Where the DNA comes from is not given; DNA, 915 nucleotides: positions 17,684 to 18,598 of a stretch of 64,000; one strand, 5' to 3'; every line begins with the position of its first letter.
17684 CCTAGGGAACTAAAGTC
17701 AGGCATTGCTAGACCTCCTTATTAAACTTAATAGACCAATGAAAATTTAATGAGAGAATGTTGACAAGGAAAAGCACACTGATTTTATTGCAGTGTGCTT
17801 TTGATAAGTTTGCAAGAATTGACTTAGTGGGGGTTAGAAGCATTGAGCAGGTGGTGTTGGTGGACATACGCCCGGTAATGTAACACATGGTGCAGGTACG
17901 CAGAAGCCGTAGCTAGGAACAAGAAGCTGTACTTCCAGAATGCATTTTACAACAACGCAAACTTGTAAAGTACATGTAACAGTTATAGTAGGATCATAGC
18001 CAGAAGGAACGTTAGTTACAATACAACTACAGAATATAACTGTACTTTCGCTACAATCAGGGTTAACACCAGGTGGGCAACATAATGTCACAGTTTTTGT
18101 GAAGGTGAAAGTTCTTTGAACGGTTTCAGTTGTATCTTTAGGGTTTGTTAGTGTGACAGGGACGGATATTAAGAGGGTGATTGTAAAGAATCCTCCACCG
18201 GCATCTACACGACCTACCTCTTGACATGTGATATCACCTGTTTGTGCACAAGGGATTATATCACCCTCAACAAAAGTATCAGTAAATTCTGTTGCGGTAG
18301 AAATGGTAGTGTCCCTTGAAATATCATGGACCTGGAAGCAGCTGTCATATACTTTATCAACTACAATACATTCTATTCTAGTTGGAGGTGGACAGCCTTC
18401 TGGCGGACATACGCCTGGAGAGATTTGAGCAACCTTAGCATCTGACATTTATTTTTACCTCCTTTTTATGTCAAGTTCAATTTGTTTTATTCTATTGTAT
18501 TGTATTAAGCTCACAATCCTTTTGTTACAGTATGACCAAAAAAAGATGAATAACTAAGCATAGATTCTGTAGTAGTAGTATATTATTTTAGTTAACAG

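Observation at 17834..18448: Cys-rich (8.8% Cys) beta-type protein with matching PGVCPP motifs at both termini: candidate disulfide-stapled spore-surface polymer subunit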

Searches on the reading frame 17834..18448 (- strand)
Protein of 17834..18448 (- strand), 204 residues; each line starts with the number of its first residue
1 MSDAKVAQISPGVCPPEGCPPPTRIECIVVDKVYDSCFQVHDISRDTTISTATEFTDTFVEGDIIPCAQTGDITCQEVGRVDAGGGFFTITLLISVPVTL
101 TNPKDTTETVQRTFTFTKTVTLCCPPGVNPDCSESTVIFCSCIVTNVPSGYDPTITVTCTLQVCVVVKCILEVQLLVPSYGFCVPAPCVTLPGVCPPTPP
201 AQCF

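Call 3: search_protein_families(library=pfam, proteins=[window:17834-18448:-], max_evalue=10)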
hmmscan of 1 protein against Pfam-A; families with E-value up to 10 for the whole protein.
window:17834-18448:- (204 aa): 0 families

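Call 4: search_protein_families(library=ncbifam, proteins=[window:17834-18448:-], max_evalue=10)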
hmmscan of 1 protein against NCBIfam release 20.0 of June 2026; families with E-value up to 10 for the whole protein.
window:17834-18448:- (204 aa): 1 family
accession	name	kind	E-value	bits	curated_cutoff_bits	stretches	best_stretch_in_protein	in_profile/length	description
NF052457.1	spore_BMQ0737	equivalog_domain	4.5e-05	23.7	71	1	27-203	2-193/199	BMQ_0737 family morphogenetic spore coat protein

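Call 6: find_homologous_proteins(query=window:17837-18448:-, max_evalue=0.001)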
Query window:17837-18448:- (204 aa): 161 proteins with E <= 0.001 among 245 candidates; the best 120 are listed.
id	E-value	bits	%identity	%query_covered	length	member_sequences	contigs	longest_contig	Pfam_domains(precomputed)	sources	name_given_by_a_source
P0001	2.5e-129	448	100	100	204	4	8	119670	-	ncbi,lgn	-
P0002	1.3e-102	360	79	100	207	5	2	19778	-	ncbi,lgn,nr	ncbi:MAG: hypothetical protein PHI90_03400 [Clostridia bacterium]|nr:hypothetical protein [Clostridi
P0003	5.9e-102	358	77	100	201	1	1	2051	-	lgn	-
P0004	1.4e-101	357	76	100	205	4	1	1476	-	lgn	-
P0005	8.0e-101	354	77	100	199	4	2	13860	-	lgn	-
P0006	9.3e-101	354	79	100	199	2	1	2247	-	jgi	jgi:hypothetical protein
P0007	1.6e-100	353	79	100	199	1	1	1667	-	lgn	-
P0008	2.0e-99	350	76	100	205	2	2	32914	-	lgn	-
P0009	1.5e-97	344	76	100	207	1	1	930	-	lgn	-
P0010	2.2e-97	343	75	100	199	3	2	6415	-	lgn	-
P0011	1.5e-96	340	78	100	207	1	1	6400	-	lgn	-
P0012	1.8e-96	340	74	100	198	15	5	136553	-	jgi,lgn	jgi:hypothetical protein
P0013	4.3e-92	326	75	99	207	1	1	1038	-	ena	-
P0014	4.5e-92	326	73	100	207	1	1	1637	-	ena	-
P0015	4.5e-92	326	73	100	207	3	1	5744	-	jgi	-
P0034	2.5e-77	278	68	97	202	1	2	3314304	-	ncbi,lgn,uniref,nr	ncbi:hypothetical protein [Zhaonella formicivorans]|uniref:hypothetical protein n=1 Tax=Zhaonella fo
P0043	4.5e-74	267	62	100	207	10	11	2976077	-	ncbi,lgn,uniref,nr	ncbi:hypothetical protein MTHERMOG20_03710 [Moorella thermoacetica]|uniref:Uncharacterized protein n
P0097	1.8e-64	236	57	100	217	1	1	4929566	-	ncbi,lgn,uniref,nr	ncbi:conserved hypothetical protein [Alkaliphilus metalliredigens QYMF]|uniref:Uncharacterized prote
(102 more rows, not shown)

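Call 10: search_protein_families(library=pfam, alignment_id=A1, max_evalue=1)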
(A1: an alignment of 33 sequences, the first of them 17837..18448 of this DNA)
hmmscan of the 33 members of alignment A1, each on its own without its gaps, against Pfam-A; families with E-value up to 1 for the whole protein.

A. member 1, window:17837-18448:- (204 aa): 0 families

B. families by the number of members that match (of 33 scanned): 5 families
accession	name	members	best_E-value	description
PF24895.1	SIDD_N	1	0.11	Nonribosomal peptide synthetase sidD N-terminal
PF00924.24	MS_channel_2nd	1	0.23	Mechanosensitive ion channel, beta-domain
PF02684.21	LpxB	1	0.25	Lipid-A-disaccharide synthetase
PF00319.23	SRF-TF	1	0.36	SRF-type transcription factor (DNA-binding and dimerisation domain)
PF11093.13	Mitochondr_Som1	1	0.52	Mitochondrial export protein Som1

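Call 11: search_protein_families(library=ncbifam, alignment_id=A1, max_evalue=1)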
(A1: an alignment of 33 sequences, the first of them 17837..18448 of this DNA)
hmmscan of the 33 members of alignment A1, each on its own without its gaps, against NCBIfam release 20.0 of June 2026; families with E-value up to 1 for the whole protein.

A. member 1, window:17837-18448:- (204 aa): 1 family
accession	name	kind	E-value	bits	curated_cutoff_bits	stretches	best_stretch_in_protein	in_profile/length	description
NF052457.1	spore_BMQ0737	equivalog_domain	4.5e-05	23.7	71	1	27-203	2-193/199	BMQ_0737 family morphogenetic spore coat protein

B. families by the number of members that match (of 33 scanned): 3 families
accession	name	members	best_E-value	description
NF052457.1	spore_BMQ0737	31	3.2e-11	BMQ_0737 family morphogenetic spore coat protein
NF004785.0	PRK06132.1-2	1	0.073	hypothetical protein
NF033403.1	linaridin_rel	1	0.11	linaridin-like RiPP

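Call 12: search_solved_structures(query=A1, max_evalue=10, show_alignments=2)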
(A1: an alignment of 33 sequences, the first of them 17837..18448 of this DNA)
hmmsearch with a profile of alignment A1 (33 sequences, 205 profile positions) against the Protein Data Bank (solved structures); distinct sequences matched with E-value up to 10: 1.
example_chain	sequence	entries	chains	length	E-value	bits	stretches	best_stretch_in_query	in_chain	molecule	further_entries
9gb5_G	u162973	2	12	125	0.24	14.2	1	66-151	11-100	gp51 - Neck valve protein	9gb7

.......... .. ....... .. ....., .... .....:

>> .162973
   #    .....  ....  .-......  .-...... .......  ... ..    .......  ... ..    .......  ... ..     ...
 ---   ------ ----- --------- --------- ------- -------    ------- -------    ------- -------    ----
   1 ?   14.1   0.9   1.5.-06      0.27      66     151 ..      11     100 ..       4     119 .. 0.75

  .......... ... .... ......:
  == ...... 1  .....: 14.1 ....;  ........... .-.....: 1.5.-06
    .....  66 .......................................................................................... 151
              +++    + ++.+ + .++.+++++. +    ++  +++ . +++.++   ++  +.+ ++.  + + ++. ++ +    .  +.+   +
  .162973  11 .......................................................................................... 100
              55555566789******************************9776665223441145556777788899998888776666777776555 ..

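Call 23: find_encoding_contigs(protein=P0001, flank=6000, max_places=4)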
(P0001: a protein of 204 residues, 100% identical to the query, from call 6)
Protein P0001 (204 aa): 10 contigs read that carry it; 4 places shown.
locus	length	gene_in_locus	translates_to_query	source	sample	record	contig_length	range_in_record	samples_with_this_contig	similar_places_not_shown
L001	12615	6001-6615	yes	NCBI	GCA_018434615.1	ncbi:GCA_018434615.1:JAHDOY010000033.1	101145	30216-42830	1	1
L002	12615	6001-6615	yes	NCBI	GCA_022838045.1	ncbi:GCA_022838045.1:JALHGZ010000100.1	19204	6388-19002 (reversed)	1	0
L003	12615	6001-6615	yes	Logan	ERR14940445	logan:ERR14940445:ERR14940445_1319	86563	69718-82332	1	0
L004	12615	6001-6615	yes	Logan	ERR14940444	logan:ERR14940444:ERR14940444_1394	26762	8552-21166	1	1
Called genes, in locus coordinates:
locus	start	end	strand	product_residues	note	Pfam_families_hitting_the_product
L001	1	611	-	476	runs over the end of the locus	PF00483:NTP_transferase, PF22640:ManC_GMP_beta-helix (weak), PF01050:MannoseP_isomer (weak), PF02311:AraC_binding (weak), PF07883:Cupin_2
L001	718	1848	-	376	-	PF20706:GT4-conflict, PF00534:Glycos_transf_1, PF13692:Glyco_trans_1_4, PF13524:Glyco_trans_1_2 (faint)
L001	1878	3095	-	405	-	-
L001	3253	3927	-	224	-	PF00188:CAP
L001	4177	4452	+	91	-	-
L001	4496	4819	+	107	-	-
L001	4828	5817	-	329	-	-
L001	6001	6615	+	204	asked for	-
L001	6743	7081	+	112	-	-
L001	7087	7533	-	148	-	PF08281:Sigma70_r4_2 (weak)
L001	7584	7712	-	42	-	-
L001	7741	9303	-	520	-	PF14559:TPR_19 (weak), PF07719:TPR_2 (weak)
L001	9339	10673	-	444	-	PF18705:DUF5643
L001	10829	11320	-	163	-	PF13353:Fer4_12, PF04055:Radical_SAM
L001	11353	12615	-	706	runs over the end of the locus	PF03477:ATP-cone, PF13597:NRDD, PF01228:Gly_radical (weak)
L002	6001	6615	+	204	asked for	-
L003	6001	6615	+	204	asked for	-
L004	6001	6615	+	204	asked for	-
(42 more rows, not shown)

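Call 24: predict_structure(alignment_id=A1)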
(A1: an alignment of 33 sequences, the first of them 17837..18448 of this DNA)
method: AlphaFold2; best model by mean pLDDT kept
length: 204 residues; sequences in the alignment: 33
mean_pLDDT: 84.9   pTM: 0.71
mean pLDDT of the five models: 84.9, 81.6, 81.1, 80.6, 76.4
residues with pLDDT >= 90: 138; 70-90: 22; 50-70: 24; < 50: 20
segments of 3 or more residues with pLDDT < 50: 182-192, 200-204
pLDDT, mean of each block of 10 residues (from residue 1): 52 68 77 94 97 95 98 97 96 98 97 98 95 97 95 95 97 78 46 48 35
secondary structure, 60 per line:
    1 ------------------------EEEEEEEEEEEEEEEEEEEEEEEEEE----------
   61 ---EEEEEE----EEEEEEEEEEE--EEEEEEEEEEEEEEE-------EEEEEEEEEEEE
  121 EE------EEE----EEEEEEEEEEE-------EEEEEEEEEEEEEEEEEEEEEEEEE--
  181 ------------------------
elements in order: E25-50 E64-69 E74-84 E87-101 E109-122 E129-131 E136-146 E154-178

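Call 27: fold_search(model_id=the predicted structure, library=pdb)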
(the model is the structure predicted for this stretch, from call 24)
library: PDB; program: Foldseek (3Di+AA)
matches with E <= 10: 1222; with E <= 0.001: 0
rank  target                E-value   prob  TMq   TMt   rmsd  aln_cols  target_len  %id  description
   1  9out_B                5.3e-03  0.23  0.13  0.08  16.6       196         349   11  SPOP double donut locally refined MATH domains (released 2025-07-30)
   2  9out_G                6.9e-03  0.25  0.15  0.17  15.4       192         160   11  SPOP double donut locally refined MATH domains (released 2025-07-30)
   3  9out_H                1.2e-02  0.23  0.13  0.09  16.2       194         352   10  SPOP double donut locally refined MATH domains (released 2025-07-30)
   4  9out_J                1.3e-02  0.16  0.13  0.09  16.4       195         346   10  SPOP double donut locally refined MATH domains (released 2025-07-30)
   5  5o7x_A                2.6e-02  0.16  0.12  0.05  21.1       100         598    9  CRYSTAL STRUCTURE OF S. CEREVISIAE CORE FACTOR AT 3.2A RESOLUTION (released 2017-08-02)
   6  5w5p                  2.7e-02  0.11  0.11  0.06  17.2       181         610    8  Crystal structure of Acinetobacter baumannii phage AM24 tailspike protein (released 2018-12-19)
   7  6kyl_D                3.0e-02  0.23  0.15  0.18  16.9       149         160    8  Crystal Structure of Phosphatidic acid Transporter Ups1/Mdm35 in Complex with (2R)-3-(phosphonooxy)propane-1,2-diyl di (released 2019-10-02)
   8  8oq0                  3.4e-02  0.14  0.12  0.06  16.1       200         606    6  Crystal structure of tailspike depolymerase (APK09_gp48) from Acinetobacter phage APK09 (released 2023-05-31)
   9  4ytx_B                3.8e-02  0.21  0.16  0.19  17.0       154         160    8  Crystal structure of Ups1-Mdm35 complex with PA (released 2015-08-12)
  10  2hij_L                4.0e-02  0.07  0.10  0.06  21.1       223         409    7  Crystal Structure of P14 Alanine Variant of Antithrombin (released 2007-06-19)
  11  4ytx_P                4.7e-02  0.25  0.17  0.20  16.6       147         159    9  Crystal structure of Ups1-Mdm35 complex with PA (released 2015-08-12)
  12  9out_A                5.5e-02  0.11  0.13  0.08  16.1       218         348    9  SPOP double donut locally refined MATH domains (released 2025-07-30)
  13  3qra                  6.8e-02  0.08  0.11  0.14  19.8       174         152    9  The crystal structure of Ail, the attachment invasion locus protein of Yersinia pestis (released 2011-11-23)
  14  6i3v_F                7.1e-02  0.35  0.19  0.20  17.0       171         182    9  x-ray structure of the human mitochondrial PRELID1 in complex with TRIAP1 (released 2019-03-20)
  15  9nh1_B                7.9e-02  0.10  0.13  0.11  22.4       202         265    5  In situ cryo-EM structure of porin I of the Legionella Dot/Icm T4SS machine (released 2025-09-17)
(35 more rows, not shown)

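Call 32: find_related_loci(query=A1, collection=genome_contigs, flank=5000)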
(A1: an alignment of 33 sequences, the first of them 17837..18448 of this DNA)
Query A1 (204 aa) in genome_contigs; peptide patterns used: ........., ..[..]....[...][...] (x = any residue, [..] = any of these).
158 stretches matched a pattern; 120 encode a relative of the query (tblastn E <= 1e-3); the best 80 are kept; 80 distinct loci.
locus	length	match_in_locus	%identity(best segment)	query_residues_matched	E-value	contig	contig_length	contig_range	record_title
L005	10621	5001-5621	79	1-204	1e-103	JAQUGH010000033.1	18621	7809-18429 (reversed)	MAG: Clostridia bacterium isolate STCSWMC_22 NODE_7583_length_18621_cov_4.800314_ST_CSWMC, whole genome shotgun sequence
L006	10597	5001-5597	80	1-204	7e-103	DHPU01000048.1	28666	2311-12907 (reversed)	MAG TPA_asm: Peptococcaceae bacterium UBA5356 UBA5356_contig_6377, whole genome shotgun sequence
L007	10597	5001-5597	77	1-204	1e-101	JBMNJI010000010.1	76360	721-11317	MAG: Peptococcia bacterium isolate SBF912LR0HQ0154 contig_34559, whole genome shotgun sequence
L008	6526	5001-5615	76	1-204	2e-101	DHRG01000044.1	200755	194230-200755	MAG TPA_asm: Peptococcaceae bacterium UBA5318 UBA5318_contig_638, whole genome shotgun sequence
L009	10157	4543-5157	79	4-204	1e-99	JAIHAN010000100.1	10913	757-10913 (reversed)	MAG: Peptococcaceae bacterium isolate M1_7_4_bin.22 scaffold_1487, whole genome shotgun sequence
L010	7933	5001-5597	75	1-204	7e-99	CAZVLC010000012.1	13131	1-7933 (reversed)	MAG TPA_asm: uncultured Peptococcaceae bacterium isolate binchicken_co139_156 genome assembly, contig: NODE_10221_length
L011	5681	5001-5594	74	1-204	2e-98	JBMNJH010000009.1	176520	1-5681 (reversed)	MAG: Peptococcia bacterium isolate SBF912LR0HQ0160 contig_56520, whole genome shotgun sequence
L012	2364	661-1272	70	1-204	8e-98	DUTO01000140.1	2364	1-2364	MAG TPA_asm: Clostridia bacterium isolate AS05jafATM_84 47011_AS05, whole genome shotgun sequence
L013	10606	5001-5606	76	4-204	4e-92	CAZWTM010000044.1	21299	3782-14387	MAG TPA_asm: uncultured Peptococcaceae bacterium isolate binchicken_co193_91 genome assembly, contig: NODE_1236_length_2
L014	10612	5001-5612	70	1-204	1e-93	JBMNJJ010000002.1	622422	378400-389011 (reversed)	MAG: Peptococcia bacterium isolate SBF912LR0HQ0032 contig_24178, whole genome shotgun sequence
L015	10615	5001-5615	71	1-204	4e-90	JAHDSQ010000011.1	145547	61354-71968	MAG: Clostridia bacterium isolate SV3-B7.1 k141_2847, whole genome shotgun sequence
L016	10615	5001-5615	73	1-204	6e-89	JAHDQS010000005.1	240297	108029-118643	MAG: Clostridia bacterium isolate SM3-B6.2 k141_69295, whole genome shotgun sequence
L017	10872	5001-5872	67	1-204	3e-84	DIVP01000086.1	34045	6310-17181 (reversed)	MAG TPA_asm: Peptococcaceae bacterium UBA6129 UBA6129_contig_41081, whole genome shotgun sequence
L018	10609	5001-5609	64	2-204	6e-78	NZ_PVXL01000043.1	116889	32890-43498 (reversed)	Neomoorella stamsii strain DSM 26217 MOST_contig000043, whole genome shotgun sequence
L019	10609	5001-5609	64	2-204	5e-78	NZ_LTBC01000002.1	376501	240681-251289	Moorella mulderi DSM 14980 MOMU_contig000002, whole genome shotgun sequence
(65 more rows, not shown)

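Call 37: search_protein_representatives(alignment_id=A1)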
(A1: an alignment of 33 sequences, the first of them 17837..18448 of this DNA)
Query: 33 sequences, 205 profile positions. Proteins with E-value up to 0.001 (for the whole library): 225; up to 1e-10: 106; up to 1e-30: 23. The best 150 are listed.
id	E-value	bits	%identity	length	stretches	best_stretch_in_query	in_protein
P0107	1.6e-87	308.8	-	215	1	1-205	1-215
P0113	1.2e-82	292.9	-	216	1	5-204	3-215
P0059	1.0e-79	283.3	-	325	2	57-205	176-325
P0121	5.0e-76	271.3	-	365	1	3-201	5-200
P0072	2.1e-74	265.9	-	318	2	57-205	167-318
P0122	6.6e-61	221.9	-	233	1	1-204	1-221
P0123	6.3e-57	208.9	-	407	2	6-150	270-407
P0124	5.3e-54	199.3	-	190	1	6-188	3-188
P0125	6.0e-53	195.9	-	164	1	46-205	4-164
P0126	7.4e-51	189.1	-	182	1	32-205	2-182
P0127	1.4e-47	178.3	-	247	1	15-200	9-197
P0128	1.1e-45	172.2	-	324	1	11-204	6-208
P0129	3.8e-45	170.4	-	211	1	5-205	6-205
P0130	2.9e-43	164.3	-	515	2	7-146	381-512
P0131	8.4e-41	156.2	-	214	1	10-204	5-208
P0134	7.4e-35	136.8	-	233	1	8-204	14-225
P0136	1.6e-33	132.5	-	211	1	7-204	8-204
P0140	2.9e-30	121.8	-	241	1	5-204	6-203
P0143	8.5e-29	117.0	-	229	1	9-204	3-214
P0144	9.0e-29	116.9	-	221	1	5-204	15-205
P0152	3.8e-24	101.8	-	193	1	26-202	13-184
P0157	1.2e-21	93.6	-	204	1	26-204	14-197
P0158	5.8e-21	91.4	-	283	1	22-199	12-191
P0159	1.8e-20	89.8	-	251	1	27-204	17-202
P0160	2.0e-20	89.7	-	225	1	12-204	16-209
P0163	1.4e-19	86.9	-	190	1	26-200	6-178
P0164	3.3e-19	85.7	-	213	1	22-204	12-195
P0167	1.3e-18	83.7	-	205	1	6-204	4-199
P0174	1.7e-17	80.1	-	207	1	27-204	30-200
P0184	1.7e-16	76.9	-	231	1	21-204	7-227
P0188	3.7e-16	75.7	-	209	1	17-204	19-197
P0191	1.1e-15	74.2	-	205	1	14-204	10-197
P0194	2.7e-15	72.9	-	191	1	26-204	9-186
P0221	5.9e-11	58.7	-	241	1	8-205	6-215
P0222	7.5e-11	58.4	-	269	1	21-204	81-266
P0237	1.1e-08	51.4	-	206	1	25-204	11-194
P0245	4.3e-08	49.4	-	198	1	16-163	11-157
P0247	4.5e-08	49.3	-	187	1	21-200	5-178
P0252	6.6e-08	48.8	-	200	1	24-198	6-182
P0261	2.1e-07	47.2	-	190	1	22-192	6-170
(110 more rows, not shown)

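Call 40: search_protein_families(library=ncbifam, alignment_id=A2, max_evalue=0.001)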
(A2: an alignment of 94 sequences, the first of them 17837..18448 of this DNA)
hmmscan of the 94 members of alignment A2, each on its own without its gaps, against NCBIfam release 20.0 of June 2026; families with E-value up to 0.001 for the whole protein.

A. member 1, window:17837-18448:- (204 aa): 1 family
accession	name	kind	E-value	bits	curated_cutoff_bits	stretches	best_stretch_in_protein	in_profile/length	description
NF052457.1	spore_BMQ0737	equivalog_domain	4.5e-05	23.7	71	0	27-203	2-193/199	BMQ_0737 family morphogenetic spore coat protein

B. families by the number of members that match (of 94 scanned): 27 families (the first 25 are shown)
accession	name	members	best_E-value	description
NF052457.1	spore_BMQ0737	55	9.2e-21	BMQ_0737 family morphogenetic spore coat protein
TIGR02276.1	beta_rpt_yvtn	3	2.4e-70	beta-propeller repeat protein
TIGR03866.1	PQQ_ABC_repeats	3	1.5e-62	PQQ-dependent catabolism-associated beta-propeller protein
NF052340.1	hydrazine_beta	3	5.2e-50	hydrazine synthase subunit beta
NF052460.1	L-NosZ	3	1.6e-42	clade III lactonase-type nitrous-oxide reductase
NF052342.1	hydrazine_BC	3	1.3e-31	hydrazine synthase subunit beta-gamma fusion subunit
NF048007.1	MmpL3Stblzr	3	9.1e-27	MmpL3/TtfA transport complex stabilizer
NF052280.1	7_blade_YncE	3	7.3e-20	7-bladed beta-propeller protein YncE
TIGR03907.1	QH_beta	3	1.3e-16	quinohemoprotein amine dehydrogenase subunit beta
NF038117.1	choice_anch_I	3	2.6e-15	choice-of-anchor I family protein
NF008258.1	PRK11028.1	3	1.9e-12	6-phosphogluconolactonase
NF050136.1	PGL_lacton_Staph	3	5.7e-10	6-phosphogluconolactonase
NF047494.1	Lepto_SBBP_lipo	2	6.6e-20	SBBP repeat beta-propeller lipoprotein, LipL53 family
NF038015.2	AztD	2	3.3e-06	zinc metallochaperone AztD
TIGR04244.1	nitrous_NosZ_RR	2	0.00019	TAT-dependent nitrous-oxide reductase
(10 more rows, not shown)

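Call 41: search_protein_families(library=pfam, alignment_id=A2, max_evalue=0.01)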
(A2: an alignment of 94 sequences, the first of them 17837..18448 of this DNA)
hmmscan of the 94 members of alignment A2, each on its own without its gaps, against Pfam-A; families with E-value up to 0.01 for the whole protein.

A. member 1, window:17837-18448:- (204 aa): 0 families

B. families by the number of members that match (of 94 scanned): 28 families (the first 25 are shown)
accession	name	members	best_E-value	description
PF24684.1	Vgb_lyase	4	9e-63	Virginiamycin B lyase family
PF10282.15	Lactonase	3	1e-20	Lactonase, 7-bladed beta-propeller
PF21783.3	YNCE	3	1.7e-18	YNCE-like beta-propeller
PF02239.22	Cytochrom_D1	3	2.8e-16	Cytochrome D1 heme domain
PF25174.1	Beta-prop_THOC3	3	1.8e-14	THOC3 beta-propeller domain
PF01436.27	NHL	3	2.7e-07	NHL repeat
PF01731.26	Arylesterase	3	4.5e-07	Arylesterase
PF25168.1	Beta-prop_WDR36-Utp21_2nd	3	1.2e-06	WDR36/Utp21 second beta-propeller domain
PF23414.1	Beta-prop_EML_2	3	2.7e-05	Echinoderm microtubule-associated protein second beta-propeller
PF08450.18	SGL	3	0.00086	SMP-30/Gluconolactonase/LRE-like region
PF06739.17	SBBP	2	1.3e-47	Beta-propeller repeat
PF16819.11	DUF5074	2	8.5e-08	Domain of unknown function (DUF5074)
PF03646.20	FlaG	2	0.0016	FlaG protein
PF11999.13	Ice_binding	1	3.5e-65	Ice-binding-like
PF25778.1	DUF7948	1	2.1e-58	Domain of unknown function (DUF7948)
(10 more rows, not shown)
